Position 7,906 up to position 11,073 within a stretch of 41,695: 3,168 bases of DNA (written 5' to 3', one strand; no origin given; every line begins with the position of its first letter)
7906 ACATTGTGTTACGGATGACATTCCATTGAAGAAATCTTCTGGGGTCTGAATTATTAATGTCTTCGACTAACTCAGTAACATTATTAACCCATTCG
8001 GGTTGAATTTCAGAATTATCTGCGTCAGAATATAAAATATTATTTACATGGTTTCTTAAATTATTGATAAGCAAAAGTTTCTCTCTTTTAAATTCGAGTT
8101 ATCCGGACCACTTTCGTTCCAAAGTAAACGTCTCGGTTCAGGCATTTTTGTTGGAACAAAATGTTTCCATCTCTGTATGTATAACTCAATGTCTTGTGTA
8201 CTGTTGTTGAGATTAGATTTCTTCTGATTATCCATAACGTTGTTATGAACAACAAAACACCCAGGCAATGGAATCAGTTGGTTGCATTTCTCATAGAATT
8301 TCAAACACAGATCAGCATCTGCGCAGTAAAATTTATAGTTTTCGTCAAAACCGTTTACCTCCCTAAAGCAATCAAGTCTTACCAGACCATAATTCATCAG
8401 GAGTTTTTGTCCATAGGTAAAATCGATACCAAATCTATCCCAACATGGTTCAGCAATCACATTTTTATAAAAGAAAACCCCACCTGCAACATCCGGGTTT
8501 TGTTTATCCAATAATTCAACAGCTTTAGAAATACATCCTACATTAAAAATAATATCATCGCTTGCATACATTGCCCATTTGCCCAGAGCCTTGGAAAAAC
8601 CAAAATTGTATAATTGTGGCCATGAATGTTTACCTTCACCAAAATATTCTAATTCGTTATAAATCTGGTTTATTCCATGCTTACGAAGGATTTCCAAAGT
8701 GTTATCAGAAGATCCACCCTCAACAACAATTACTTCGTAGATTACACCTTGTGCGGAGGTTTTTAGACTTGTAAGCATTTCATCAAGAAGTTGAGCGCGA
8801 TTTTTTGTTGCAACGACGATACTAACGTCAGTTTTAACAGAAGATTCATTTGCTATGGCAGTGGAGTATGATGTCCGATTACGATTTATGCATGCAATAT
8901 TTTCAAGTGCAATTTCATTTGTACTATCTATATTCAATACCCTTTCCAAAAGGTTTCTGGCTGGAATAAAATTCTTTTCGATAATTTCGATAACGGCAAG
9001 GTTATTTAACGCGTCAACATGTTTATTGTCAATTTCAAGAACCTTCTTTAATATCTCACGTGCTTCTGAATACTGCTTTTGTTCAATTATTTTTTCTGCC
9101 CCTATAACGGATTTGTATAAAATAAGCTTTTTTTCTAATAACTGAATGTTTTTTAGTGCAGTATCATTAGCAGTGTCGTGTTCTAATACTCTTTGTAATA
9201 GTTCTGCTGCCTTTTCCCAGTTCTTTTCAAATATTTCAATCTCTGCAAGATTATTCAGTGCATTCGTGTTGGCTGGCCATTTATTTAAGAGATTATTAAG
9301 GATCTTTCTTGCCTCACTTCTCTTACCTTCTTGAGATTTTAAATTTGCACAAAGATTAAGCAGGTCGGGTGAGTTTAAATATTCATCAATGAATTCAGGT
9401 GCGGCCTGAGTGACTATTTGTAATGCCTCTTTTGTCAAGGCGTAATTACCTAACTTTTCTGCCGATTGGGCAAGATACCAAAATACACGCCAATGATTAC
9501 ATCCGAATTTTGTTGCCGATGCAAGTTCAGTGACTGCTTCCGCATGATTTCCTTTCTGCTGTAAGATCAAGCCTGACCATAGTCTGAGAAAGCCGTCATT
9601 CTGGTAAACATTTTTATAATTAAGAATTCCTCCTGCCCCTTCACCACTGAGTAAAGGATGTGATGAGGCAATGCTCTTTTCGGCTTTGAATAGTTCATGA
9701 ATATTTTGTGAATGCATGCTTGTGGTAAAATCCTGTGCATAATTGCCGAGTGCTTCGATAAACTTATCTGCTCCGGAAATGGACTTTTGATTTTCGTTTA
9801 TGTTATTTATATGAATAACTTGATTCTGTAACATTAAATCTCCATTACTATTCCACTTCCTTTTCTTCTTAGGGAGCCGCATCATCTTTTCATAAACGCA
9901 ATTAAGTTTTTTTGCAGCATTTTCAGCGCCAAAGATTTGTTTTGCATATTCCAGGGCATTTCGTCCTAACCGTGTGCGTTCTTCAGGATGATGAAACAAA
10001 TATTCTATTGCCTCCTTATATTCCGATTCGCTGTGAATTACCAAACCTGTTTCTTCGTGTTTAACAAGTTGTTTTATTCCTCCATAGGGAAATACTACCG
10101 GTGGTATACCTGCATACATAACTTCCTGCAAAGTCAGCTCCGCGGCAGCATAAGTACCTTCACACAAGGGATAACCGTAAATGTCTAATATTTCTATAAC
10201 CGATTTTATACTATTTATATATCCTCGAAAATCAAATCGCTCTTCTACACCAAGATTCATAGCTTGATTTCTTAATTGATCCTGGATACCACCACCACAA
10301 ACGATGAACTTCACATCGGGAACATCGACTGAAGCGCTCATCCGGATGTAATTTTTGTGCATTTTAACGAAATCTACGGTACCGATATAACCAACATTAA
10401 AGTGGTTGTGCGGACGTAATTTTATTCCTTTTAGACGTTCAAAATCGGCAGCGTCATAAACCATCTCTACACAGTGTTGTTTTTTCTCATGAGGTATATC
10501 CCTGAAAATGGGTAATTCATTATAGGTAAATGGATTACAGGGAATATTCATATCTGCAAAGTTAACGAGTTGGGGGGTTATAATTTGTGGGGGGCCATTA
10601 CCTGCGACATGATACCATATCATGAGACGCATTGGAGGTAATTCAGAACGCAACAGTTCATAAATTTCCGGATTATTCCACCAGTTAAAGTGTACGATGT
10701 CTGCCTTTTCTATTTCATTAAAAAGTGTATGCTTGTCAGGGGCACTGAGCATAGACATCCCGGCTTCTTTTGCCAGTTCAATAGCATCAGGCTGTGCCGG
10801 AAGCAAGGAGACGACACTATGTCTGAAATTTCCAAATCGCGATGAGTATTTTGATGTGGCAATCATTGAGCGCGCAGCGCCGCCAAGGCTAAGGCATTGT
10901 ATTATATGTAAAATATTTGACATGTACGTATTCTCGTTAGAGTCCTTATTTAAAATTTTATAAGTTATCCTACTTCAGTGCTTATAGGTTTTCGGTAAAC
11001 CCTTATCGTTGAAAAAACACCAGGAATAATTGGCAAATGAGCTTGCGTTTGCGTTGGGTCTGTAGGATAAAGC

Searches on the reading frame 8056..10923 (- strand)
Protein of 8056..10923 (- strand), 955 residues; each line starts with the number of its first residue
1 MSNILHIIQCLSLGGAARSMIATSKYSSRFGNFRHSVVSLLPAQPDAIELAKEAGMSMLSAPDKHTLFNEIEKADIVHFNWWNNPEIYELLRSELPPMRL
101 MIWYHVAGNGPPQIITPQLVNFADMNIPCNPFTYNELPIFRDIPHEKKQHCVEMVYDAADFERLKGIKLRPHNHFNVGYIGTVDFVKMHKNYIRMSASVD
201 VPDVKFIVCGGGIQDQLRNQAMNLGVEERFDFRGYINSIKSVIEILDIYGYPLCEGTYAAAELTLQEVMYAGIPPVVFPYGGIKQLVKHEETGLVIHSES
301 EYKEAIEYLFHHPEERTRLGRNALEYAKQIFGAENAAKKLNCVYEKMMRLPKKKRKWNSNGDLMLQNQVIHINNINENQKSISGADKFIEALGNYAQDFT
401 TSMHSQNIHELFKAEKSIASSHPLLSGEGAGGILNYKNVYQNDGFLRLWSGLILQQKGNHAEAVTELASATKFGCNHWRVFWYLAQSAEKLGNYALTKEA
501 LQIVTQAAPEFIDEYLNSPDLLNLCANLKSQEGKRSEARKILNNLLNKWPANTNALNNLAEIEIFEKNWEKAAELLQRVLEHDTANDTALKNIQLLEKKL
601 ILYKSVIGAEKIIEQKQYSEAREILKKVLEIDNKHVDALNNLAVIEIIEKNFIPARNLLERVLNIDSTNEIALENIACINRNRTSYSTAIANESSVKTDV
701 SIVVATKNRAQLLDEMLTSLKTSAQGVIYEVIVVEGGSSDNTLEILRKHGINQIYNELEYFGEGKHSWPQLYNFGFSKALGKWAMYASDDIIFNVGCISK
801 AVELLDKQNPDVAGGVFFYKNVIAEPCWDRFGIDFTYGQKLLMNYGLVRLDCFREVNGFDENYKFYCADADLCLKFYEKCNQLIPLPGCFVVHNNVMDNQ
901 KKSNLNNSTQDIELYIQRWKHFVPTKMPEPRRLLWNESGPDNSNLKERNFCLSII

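Call 6: search_protein_families(library=pfam, proteins=[window:8056-10923:-], max_evalue=0.001)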
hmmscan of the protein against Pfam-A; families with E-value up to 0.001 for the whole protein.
window:8056-10923:- (955 aa): 22 families
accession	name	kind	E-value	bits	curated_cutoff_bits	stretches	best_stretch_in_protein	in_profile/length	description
PF00534.26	Glycos_transf_1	-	2.3e-21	76.5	26.4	1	162-323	3-169/172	Glycosyl transferases group 1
PF14559.12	TPR_19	-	5.9e-17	62.2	25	2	531-586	3-58/68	Tetratricopeptide repeat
PF00535.33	Glycos_transf_2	-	4.8e-16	59.6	23.3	1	701-828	1-126/168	Glycosyl transferase family 2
PF13692.12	Glyco_trans_1_4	-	1.8e-14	54.6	27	1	177-310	4-140/142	Glycosyl transferases group 1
PF07719.23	TPR_2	-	2.7e-11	43.1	27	0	555-583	3-31/34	Tetratricopeptide repeat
PF13424.12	TPR_12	-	4.8e-11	43.1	30.1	0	615-666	16-75/77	Tetratricopeptide repeat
PF13428.12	TPR_14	-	1.1e-09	38.5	23.5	0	519-562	1-44/44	Tetratricopeptide repeat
PF13432.12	TPR_16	-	2.7e-08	34.6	32.7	0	527-581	5-59/65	Tetratricopeptide repeat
PF13174.12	TPR_6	-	3.1e-08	34.2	26.3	0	480-509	2-31/33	Tetratricopeptide repeat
PF04733.20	Coatomer_E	-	1.4e-07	31.6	21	1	441-595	99-243/290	Coatomer epsilon subunit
PF00515.34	TPR_1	-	1.9e-06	27.9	27.8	0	554-583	2-31/34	Tetratricopeptide repeat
PF25062.1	ARM_TT21_N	-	5.9e-06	26.6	40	0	516-572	165-221/222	Tetratricopeptide repeat protein 21 N-terminal ARM repeat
PF23914.1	TPR_CcmH_CycH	-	7.1e-06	26.4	42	0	529-588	97-156/158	Cytochrome c-type biogenesis protein H TPR domain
PF13374.12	TPR_10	-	7.8e-06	26.2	27.5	0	637-665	3-31/42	Tetratricopeptide repeat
PF13524.12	Glyco_trans_1_2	-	6.4e-05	23.4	25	0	265-327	67-129/144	Glycosyl transferase-like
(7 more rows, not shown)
